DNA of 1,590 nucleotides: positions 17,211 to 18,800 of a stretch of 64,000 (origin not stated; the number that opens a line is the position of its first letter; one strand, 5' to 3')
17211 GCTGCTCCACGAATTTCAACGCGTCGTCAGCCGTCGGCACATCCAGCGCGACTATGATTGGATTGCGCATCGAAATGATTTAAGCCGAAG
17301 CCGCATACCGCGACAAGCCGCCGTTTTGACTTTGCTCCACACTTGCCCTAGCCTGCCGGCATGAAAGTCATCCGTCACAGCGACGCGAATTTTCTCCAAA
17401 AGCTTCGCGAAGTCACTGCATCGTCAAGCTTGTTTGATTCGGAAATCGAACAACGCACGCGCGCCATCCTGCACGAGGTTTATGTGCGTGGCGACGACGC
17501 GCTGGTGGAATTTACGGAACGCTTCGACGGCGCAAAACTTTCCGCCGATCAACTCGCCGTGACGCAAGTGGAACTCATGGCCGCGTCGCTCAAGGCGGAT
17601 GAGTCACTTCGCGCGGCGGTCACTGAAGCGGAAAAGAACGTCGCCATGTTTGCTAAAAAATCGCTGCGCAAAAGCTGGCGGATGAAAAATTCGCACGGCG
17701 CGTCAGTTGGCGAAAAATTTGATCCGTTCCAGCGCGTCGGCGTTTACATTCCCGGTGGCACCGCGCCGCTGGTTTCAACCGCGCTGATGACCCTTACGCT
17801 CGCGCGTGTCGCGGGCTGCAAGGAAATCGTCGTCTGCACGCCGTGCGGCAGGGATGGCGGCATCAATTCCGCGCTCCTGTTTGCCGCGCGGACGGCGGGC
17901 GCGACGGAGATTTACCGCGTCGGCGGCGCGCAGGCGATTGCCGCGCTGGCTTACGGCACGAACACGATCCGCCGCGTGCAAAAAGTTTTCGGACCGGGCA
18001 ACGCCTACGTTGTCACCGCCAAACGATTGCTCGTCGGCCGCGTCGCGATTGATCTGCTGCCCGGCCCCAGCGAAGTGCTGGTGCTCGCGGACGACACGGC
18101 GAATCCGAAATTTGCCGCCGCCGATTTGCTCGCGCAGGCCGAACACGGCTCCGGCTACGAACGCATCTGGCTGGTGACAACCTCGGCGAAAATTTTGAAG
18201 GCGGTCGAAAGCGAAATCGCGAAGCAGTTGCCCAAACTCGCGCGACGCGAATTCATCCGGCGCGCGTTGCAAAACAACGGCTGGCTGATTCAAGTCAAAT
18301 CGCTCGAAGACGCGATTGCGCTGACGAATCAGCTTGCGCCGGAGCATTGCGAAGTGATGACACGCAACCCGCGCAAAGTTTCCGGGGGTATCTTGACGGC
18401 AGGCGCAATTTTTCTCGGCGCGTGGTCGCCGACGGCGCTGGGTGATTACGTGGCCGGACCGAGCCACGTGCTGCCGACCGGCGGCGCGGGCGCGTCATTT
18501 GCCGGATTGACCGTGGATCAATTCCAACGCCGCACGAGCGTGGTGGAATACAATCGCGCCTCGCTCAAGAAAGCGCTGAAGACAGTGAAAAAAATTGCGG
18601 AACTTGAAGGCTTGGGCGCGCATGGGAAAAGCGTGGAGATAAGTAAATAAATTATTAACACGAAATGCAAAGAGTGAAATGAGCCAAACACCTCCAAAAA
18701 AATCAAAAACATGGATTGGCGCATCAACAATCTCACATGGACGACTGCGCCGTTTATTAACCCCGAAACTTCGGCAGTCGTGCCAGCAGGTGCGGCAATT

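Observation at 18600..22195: hisD and hisC are split by a ~3.5-kb AT-richer accessory islet that begins with a 32-bp duplication of the hisD 3-prime end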

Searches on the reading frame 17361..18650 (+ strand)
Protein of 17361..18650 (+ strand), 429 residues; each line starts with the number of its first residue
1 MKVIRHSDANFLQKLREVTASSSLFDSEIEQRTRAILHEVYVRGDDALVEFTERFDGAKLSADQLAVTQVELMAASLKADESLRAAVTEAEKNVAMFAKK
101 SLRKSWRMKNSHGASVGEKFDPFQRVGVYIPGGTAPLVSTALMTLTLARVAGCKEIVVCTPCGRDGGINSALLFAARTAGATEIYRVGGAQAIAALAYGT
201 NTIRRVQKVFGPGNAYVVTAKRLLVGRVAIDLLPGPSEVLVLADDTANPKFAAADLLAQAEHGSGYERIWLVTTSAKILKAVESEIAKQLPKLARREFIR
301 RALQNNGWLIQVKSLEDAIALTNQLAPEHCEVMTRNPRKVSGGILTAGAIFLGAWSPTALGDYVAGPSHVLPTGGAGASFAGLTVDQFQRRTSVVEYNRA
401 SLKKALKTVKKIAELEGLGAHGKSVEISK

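Call 6: search_protein_families(library=pfam, proteins=[window:17361-18650:+], max_evalue=0.01)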
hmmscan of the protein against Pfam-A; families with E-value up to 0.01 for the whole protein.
window:17361-18650:+ (429 aa): 1 family
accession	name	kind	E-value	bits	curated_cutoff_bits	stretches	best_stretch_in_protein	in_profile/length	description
PF00815.25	Histidinol_dh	-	4.1e-148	494.2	27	1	26-427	8-409/411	Histidinol dehydrogenase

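Call 7: find_related_loci(query=window:17361-18650:+, collection=genome_contigs, flank=10000)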
Query window:17361-18650:+ (429 aa) in genome_contigs; peptide patterns used: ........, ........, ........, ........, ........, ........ (x = any residue, [..] = any of these).
599 stretches matched a pattern (row limit reached: there are more); 478 encode a relative of the query (tblastn E <= 1e-3); the best 80 are kept; 80 distinct loci.
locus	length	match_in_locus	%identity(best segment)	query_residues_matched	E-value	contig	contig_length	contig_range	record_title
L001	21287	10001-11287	89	1-429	0e+0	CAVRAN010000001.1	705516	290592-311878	MAG: uncultured Verrucomicrobiae bacterium isolate MFD04540.bin.1.22 genome assembly, contig: contig_1179, whole genome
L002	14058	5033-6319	86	1-429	0e+0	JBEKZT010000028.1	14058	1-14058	MAG: Verrucomicrobiota bacterium isolate SPRUCE 76 SPRUCE_76_28, whole genome shotgun sequence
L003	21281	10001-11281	85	1-427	0e+0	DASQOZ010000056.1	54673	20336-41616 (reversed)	MAG TPA_asm: Candidatus Methylomirabilota bacterium isolate SMAG_U10816 k141_1427174, whole genome shotgun sequence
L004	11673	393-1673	84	1-427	0e+0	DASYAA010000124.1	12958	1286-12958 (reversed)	MAG TPA_asm: Verrucomicrobiia bacterium isolate SMAG_U4867 k141_3247341, whole genome shotgun sequence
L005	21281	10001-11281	85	1-427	0e+0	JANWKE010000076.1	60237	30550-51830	MAG: Verrucomicrobiia bacterium isolate CRAIB_MAG85 c_000000056434, whole genome shotgun sequence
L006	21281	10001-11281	85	1-427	0e+0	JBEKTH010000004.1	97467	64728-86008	MAG: Verrucomicrobiota bacterium isolate SPRUCE 553 SPRUCE_553_4, whole genome shotgun sequence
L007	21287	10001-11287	85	1-429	0e+0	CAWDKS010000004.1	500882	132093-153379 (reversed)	MAG: uncultured Verrucomicrobiae bacterium isolate MFD09286.bin.1.254 genome assembly, contig: contig_36511, whole genom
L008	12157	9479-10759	85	1-427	0e+0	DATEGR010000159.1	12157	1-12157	MAG TPA_asm: Verrucomicrobiia bacterium isolate SMAG_U8790 k141_828651, whole genome shotgun sequence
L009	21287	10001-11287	85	1-429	0e+0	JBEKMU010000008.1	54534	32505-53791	MAG: Verrucomicrobiota bacterium isolate SPRUCE 400 SPRUCE_400_8, whole genome shotgun sequence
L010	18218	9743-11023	85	1-427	0e+0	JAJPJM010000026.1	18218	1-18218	MAG: Verrucomicrobia bacterium isolate Centralia_MAG_483 k107_28739695, whole genome shotgun sequence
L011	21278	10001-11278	85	1-426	0e+0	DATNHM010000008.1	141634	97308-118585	MAG TPA_asm: Candidatus Limnocylindrales bacterium isolate SMAG_U11347 k141_1645100, whole genome shotgun sequence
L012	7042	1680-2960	84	1-427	0e+0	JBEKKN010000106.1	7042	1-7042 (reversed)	MAG: Verrucomicrobiota bacterium isolate SPRUCE 348 SPRUCE_348_106, whole genome shotgun sequence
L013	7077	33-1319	84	1-429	0e+0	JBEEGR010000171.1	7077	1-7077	MAG: Verrucomicrobiota bacterium isolate BP_781 scaffold_2154097, whole genome shotgun sequence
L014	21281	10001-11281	85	1-427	0e+0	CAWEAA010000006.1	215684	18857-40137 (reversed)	MAG: uncultured Verrucomicrobiae bacterium isolate MFD05580.bin.1.24 genome assembly, contig: contig_31906, whole genome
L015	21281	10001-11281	84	1-427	0e+0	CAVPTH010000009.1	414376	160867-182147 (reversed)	MAG: uncultured Verrucomicrobiae bacterium isolate MFD00031.bin.2.36 genome assembly, contig: contig_43932, whole genome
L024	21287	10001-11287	82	1-429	0e+0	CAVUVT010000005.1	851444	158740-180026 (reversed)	MAG: uncultured Verrucomicrobiae bacterium isolate MFD05580.bin.2.12 genome assembly, contig: contig_16644, whole genome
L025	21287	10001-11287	83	1-429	0e+0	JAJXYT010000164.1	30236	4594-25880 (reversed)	MAG: bacterium isolate BP7.bin11 NODE_1959_length_30236_cov_1.497492, whole genome shotgun sequence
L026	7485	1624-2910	84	1-429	0e+0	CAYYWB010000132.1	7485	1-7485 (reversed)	MAG TPA_asm: uncultured Bifidobacteriaceae bacterium isolate binchicken_co3_427 genome assembly, contig: NODE_32312_leng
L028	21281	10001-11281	83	1-427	0e+0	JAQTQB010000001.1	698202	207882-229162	MAG: Verrucomicrobiales bacterium isolate STB_13 NODE_16_length_698202_cov_10.462339_Sandtown_B, whole genome shotgun se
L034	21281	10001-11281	81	1-427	0e+0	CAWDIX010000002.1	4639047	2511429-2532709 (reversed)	MAG: uncultured Verrucomicrobiae bacterium isolate MFD06435.bin.2.9 genome assembly, contig: contig_20627, whole genome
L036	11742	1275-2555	83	1-427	0e+0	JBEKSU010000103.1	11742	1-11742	MAG: Verrucomicrobiota bacterium isolate SPRUCE 541 SPRUCE_541_103, whole genome shotgun sequence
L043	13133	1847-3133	81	1-429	0e+0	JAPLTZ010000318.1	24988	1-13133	MAG: Verrucomicrobia bacterium isolate LacPavin_0818_WC45_MAG_61_7 LacPavin_0818_WC45_scaffold_168981, whole genome shot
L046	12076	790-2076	81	1-429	0e+0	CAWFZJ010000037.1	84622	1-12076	MAG: uncultured Verrucomicrobiae bacterium isolate MFD05379.bin.3.52 genome assembly, contig: contig_1905, whole genome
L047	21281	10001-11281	82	1-427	0e+0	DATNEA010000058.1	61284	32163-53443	MAG TPA_asm: Candidatus Angelobacter sp. isolate SMAG_U11256 k141_435876, whole genome shotgun sequence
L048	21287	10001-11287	80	1-429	0e+0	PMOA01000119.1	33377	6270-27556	MAG: Limisphaerales bacterium isolate palsa_1371 73.20110600_P1D.3_contig_2687, whole genome shotgun sequence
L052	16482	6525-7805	81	1-427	0e+0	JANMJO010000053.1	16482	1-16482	MAG: Verrucomicrobiales bacterium isolate OTE_64_metabat_368 OTE_64_k141_2196204, whole genome shotgun sequence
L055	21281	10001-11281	81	1-427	0e+0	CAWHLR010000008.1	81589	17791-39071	MAG: uncultured Verrucomicrobiae bacterium isolate MFD04780.bin.2.51 genome assembly, contig: contig_15683, whole genome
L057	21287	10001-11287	79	1-429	0e+0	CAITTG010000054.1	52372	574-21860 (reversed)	MAG: uncultured Verrucomicrobia subdivision 3 bacterium isolate B4-5_bin-581 genome assembly, contig: bin-581:054/135, w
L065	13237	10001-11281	81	1-427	0e+0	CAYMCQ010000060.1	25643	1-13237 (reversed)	MAG TPA_asm: uncultured Verrucomicrobiota bacterium isolate SRP287453_co1_194 genome assembly, contig: NODE_3274_length_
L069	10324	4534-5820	78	1-429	0e+0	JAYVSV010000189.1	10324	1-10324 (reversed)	MAG: Verrucomicrobiota bacterium isolate GL74_DN_metabat_45 GL74_DN_metabat_45_188, whole genome shotgun sequence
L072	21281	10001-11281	78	1-427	0e+0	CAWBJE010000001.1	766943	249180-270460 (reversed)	MAG: uncultured Verrucomicrobiae bacterium isolate MFD05512.bin.2.123 genome assembly, contig: contig_11172, whole genom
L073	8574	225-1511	79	1-429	0e+0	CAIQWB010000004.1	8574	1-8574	MAG: uncultured Verrucomicrobia subdivision 3 bacterium isolate AlinenLipids_bin-9528 genome assembly, contig: bin-9528:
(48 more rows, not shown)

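Call 17: find_encoding_contigs(protein=window:17361-18650:+, flank=10000, max_places=10)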
Protein window:17361-18650:+ (429 aa): 9 contigs read that carry it; 7 places shown.
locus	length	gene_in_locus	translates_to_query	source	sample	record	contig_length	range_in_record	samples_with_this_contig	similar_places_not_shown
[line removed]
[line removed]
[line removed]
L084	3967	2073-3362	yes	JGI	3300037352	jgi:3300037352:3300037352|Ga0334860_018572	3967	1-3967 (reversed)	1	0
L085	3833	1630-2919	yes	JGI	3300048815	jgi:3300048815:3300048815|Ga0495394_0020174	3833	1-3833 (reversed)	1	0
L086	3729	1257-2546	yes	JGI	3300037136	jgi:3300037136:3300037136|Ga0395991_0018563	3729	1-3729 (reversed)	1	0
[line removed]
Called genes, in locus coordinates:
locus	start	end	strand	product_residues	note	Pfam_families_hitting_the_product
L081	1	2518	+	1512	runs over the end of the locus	PF20148:DUF6531, PF25023:TEN_YD-shell, PF05593:RHS_repeat, PF25023:TEN_YD-shell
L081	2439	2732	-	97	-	-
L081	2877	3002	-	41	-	-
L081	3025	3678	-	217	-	-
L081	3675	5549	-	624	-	PF13476:AAA_23 (weak), PF13304:AAA_21, PF13175:AAA_15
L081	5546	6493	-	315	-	PF01555:N6_N4_Mtase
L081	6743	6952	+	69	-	-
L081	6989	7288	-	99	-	PF13560:HTH_31, PF01381:HTH_3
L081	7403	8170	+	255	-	-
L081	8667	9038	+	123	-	-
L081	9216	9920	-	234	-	PF00215:OMPdecase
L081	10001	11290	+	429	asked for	PF00815:Histidinol_dh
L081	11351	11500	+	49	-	-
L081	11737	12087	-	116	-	PF05534:HicB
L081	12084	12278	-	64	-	PF07927:HicA_toxin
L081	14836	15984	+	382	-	PF00155:Aminotran_1_2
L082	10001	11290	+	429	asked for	PF00815:Histidinol_dh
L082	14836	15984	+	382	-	PF00155:Aminotran_1_2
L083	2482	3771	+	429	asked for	PF00815:Histidinol_dh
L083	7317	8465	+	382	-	PF00155:Aminotran_1_2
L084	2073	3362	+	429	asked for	PF00815:Histidinol_dh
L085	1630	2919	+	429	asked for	PF00815:Histidinol_dh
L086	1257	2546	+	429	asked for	PF00815:Histidinol_dh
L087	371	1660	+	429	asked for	PF00815:Histidinol_dh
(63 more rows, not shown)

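Call 20: search_protein_families(library=pfam, proteins=[L003:11386-12063:-, L003:12118-12678:+, L003:12678-13148:+, L003:13270-14109:+, L007:11346-11702:-, L009:11319-11870:+, L009:11959-12294:+, L009:12272-12550:-, L011:11335-14508:+, L013:1334-1843:+], max_evalue=0.01)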
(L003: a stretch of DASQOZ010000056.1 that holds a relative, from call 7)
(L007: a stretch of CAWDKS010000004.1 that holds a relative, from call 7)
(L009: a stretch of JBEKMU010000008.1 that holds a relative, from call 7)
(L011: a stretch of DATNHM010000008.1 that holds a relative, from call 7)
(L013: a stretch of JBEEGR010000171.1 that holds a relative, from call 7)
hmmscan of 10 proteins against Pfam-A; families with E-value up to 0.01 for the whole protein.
L003:11386-12063:- (226 aa): 0 families

L003:12118-12678:+ (187 aa): 0 families

L003:12678-13148:+ (157 aa): 0 families

L003:13270-14109:+ (280 aa): 1 family
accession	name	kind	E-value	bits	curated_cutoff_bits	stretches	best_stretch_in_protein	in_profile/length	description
PF00226.36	DnaJ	-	0.00034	21.1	27.8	1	120-158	13-51/63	DnaJ domain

L007:11346-11702:- (119 aa): 0 families

L009:11319-11870:+ (184 aa): 0 families

L009:11959-12294:+ (112 aa): 2 families
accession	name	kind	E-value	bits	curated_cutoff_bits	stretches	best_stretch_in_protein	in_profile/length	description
PF21748.3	UPF0150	-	0.00014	22.2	27.3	1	47-84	10-49/64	UPF0150-like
PF15919.11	HicB_lk_antitox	-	0.00062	20.3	27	1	55-91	12-48/123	HicB_like antitoxin of bacterial toxin-antitoxin system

L009:12272-12550:- (93 aa): 0 families

L011:11335-14508:+ (1058 aa): 18 families
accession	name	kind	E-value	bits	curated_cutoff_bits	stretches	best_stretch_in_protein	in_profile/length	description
PF13620.12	CarboxypepD_reg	-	4.5e-44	149.1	32.3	5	143-217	2-65/82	Carboxypeptidase regulatory-like domain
PF00578.27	AhpC-TSA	-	2e-19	70.2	26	1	920-1039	2-123/124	AhpC/TSA family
PF13715.12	CarbopepD_reg_2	-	3e-19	69.3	32.2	0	237-287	2-45/88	CarboxypepD_reg-like domain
PF08534.16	Redoxin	-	2.8e-17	63.3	26.6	1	918-1045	1-136/148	Redoxin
PF00775.27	Dioxygenase_C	-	4.2e-14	52.9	27.3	0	143-198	32-93/182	Dioxygenase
PF13905.12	Thioredoxin_8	-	4.5e-14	53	27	1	943-1037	1-94/94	Thioredoxin-like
PF20598.4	DUF6795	-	3.6e-13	50.1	27.4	0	237-281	2-44/103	Domain of unknown function (DUF6795)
PF10670.15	DUF4198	-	1.4e-11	45.3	34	1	226-281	139-194/209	Domain of unknown function (DUF4198)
PF00085.26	Thioredoxin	-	8.5e-10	39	23.5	1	944-995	19-68/103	Thioredoxin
PF09430.16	EMC7_beta-sandw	-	4.9e-07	30.4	26.6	0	840-869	18-47/122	ER membrane protein complex subunit 7, beta-sandwich domain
PF17802.7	SpaA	-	1.4e-06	28.8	23.1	0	242-291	11-56/91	Prealbumin-like fold domain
PF23193.1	NOMO_3rd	-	7.9e-06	26.4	27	0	686-704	58-76/120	NOMO third transthyretin-like domain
PF02369.22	Big_1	-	1.3e-05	25.7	34.9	0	142-193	20-64/93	Bacterial Ig-like domain (group 1)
PF17210.9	SdrD_B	-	0.00022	21.9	29.7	0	246-291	23-62/112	SdrD B-like domain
PF07210.18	DUF1416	-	0.00067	20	23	0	321-374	12-63/97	Protein of unknown function (DUF1416)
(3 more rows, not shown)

L013:1334-1843:+ (170 aa): 16 families
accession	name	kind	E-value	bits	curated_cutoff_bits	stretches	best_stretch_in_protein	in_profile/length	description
PF00515.34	TPR_1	-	2.1e-16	59.4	27.8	2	47-78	3-34/34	Tetratricopeptide repeat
PF07719.23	TPR_2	-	3.7e-16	58.3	27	2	46-78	2-34/34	Tetratricopeptide repeat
PF13181.12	TPR_8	-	6.4e-15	54.4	25.7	2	48-78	4-34/34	Tetratricopeptide repeat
PF14559.12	TPR_19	-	5.3e-14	52.7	25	2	59-105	5-51/68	Tetratricopeptide repeat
PF13414.12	TPR_11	-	1.8e-11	44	26.8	1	52-93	1-42/42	TPR repeat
PF13432.12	TPR_16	-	6.9e-11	42.8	32.7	1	90-138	8-53/65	Tetratricopeptide repeat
PF13424.12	TPR_12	-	2.1e-10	41.1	30.1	2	49-108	7-74/77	Tetratricopeptide repeat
PF13428.12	TPR_14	-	7.8e-10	38.9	23.5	1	50-85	6-41/44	Tetratricopeptide repeat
PF13176.12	TPR_7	-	1e-08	35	27.9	0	51-80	5-34/36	Tetratricopeptide repeat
PF13174.12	TPR_6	-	1.2e-08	35.5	26.3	0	116-141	1-26/33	Tetratricopeptide repeat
PF13431.12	TPR_17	-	3.6e-08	33.5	24.4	0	68-99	2-33/34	Tetratricopeptide repeat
PF12895.13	ANAPC3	-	7.8e-07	29.7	27.2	2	50-102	28-79/82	Anaphase-promoting complex, cyclosome, subunit 3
PF23914.1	TPR_CcmH_CycH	-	0.00062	20.1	42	1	49-144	54-150/158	Cytochrome c-type biogenesis protein H TPR domain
PF12968.13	DUF3856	-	0.0014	19.1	27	0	52-74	107-129/143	Domain of Unknown Function (DUF3856)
PF13374.12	TPR_10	-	0.0023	18.3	27.5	0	51-73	8-30/42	Tetratricopeptide repeat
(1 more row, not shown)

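Call 21: search_protein_families(library=pfam, proteins=[L014:11315-11905:+, L014:11960-12475:+, L024:11303-12034:+, L025:11426-11656:+, L025:11663-12094:+, L026:3042-5786:+, L028:11488-12006:-, L028:12016-12429:+, L028:12425-12652:+, L028:12886-13161:+], max_evalue=0.01)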
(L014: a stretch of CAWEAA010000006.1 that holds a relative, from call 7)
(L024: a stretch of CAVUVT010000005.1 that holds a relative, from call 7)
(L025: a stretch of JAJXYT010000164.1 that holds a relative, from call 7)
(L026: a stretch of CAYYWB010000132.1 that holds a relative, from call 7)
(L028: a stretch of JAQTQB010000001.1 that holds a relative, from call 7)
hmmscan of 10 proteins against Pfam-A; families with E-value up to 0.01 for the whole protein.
L014:11315-11905:+ (197 aa): 0 families

L014:11960-12475:+ (172 aa): 0 families

L024:11303-12034:+ (244 aa): 2 families
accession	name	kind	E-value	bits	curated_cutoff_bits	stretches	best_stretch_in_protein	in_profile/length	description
PF08010.17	Phage_30_3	-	9.7e-07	29.1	36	1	82-208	6-111/138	Bacteriophage protein GP30.3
PF08719.17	NADAR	-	0.0055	17.4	35.1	0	78-207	8-119/163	NADAR domain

L025:11426-11656:+ (77 aa): 2 families
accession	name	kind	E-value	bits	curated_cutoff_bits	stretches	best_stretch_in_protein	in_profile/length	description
PF09957.15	VapB_antitoxin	-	0.0027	18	23.4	1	1-19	1-19/47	Bacterial antitoxin of type II TA system, VapB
PF19891.5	DUF6364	-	0.0042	18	27.3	1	4-39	6-39/70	Family of unknown function (DUF6364)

L025:11663-12094:+ (144 aa): 1 family
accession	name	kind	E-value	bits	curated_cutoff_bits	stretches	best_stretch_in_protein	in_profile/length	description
PF01850.27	PIN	-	7.9e-08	33.4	23.6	1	4-127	2-113/120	PIN domain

L026:3042-5786:+ (915 aa): 1 family
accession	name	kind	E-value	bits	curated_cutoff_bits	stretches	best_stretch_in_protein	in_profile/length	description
PF17132.9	Glyco_hydro_106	-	1.9e-78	265.2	29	2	220-688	262-738/743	alpha-L-rhamnosidase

L028:11488-12006:- (173 aa): 0 families

L028:12016-12429:+ (138 aa): 0 families

L028:12425-12652:+ (76 aa): 1 family
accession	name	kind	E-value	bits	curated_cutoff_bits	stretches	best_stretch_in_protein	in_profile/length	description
PF09720.15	Unstab_antitox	-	0.0037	17.7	23.3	1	39-66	27-54/54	Putative addiction module component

L028:12886-13161:+ (92 aa): 0 families

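Call 22: search_protein_families(library=pfam, proteins=[L028:13135-13596:-, L028:13673-14284:+, L028:14296-16395:+, L028:16527-16979:+, L028:17105-17350:+, L028:17399-18403:+, L028:18486-19322:+, L028:19338-19922:-, L034:11465-12019:-, L036:2615-3334:+], max_evalue=0.01)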
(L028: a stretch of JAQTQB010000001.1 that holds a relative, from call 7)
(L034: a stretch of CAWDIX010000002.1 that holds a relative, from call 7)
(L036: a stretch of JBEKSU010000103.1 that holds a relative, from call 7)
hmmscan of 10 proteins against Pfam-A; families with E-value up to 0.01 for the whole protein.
L028:13135-13596:- (154 aa): 0 families

L028:13673-14284:+ (204 aa): 1 family
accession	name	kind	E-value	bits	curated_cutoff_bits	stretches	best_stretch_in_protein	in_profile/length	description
PF17952.6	Cas6_N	-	0.0047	17.6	27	1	89-131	8-52/115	Cas6 N-terminal domain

L028:14296-16395:+ (700 aa): 3 families
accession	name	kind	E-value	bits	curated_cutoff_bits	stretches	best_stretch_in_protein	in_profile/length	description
PF00072.30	Response_reg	-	9.9e-46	154.9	30.2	3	581-688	2-110/111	Response regulator receiver domain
PF08238.18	Sel1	-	3.1e-08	34.3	30.7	1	524-558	2-36/36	Sel1 repeat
PF23310.1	TPR_27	-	0.00043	20.4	27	1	511-562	16-64/110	Plant tetratrico peptide repeats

L028:16527-16979:+ (151 aa): 1 family
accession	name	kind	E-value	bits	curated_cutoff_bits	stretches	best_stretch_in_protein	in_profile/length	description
PF01569.27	PAP2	-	0.0054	16.9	27.2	1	66-114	78-126/130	PAP2 superfamily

L028:17105-17350:+ (82 aa): 0 families

L028:17399-18403:+ (335 aa): 1 family
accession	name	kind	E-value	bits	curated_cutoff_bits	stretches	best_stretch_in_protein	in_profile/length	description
PF00072.30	Response_reg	-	2.2e-10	41.1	30.2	1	204-292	1-87/111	Response regulator receiver domain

L028:18486-19322:+ (279 aa): 1 family
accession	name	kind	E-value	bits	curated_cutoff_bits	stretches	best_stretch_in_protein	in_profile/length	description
PF00226.36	DnaJ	-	0.0025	18.3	27.8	0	122-157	16-51/63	DnaJ domain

L028:19338-19922:- (195 aa): 0 families

L034:11465-12019:- (185 aa): 4 families
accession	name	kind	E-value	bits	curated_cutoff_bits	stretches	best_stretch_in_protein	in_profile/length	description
PF13542.12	HTH_Tnp_ISL3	-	0.00012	21.9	27.4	1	126-153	23-49/51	Helix-turn-helix domain of transposase family ISL3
PF13443.12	HTH_26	-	0.00031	21.4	22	1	128-160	8-41/63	Cro/C1-type HTH DNA-binding domain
PF21716.3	dnstrm_HI1420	-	0.0012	19.1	27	1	111-176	25-89/90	Probable addiction module antidote protein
PF13412.12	HTH_24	-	0.0086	16.1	21.9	0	128-153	15-40/48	Winged helix-turn-helix DNA-binding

L036:2615-3334:+ (240 aa): 0 families
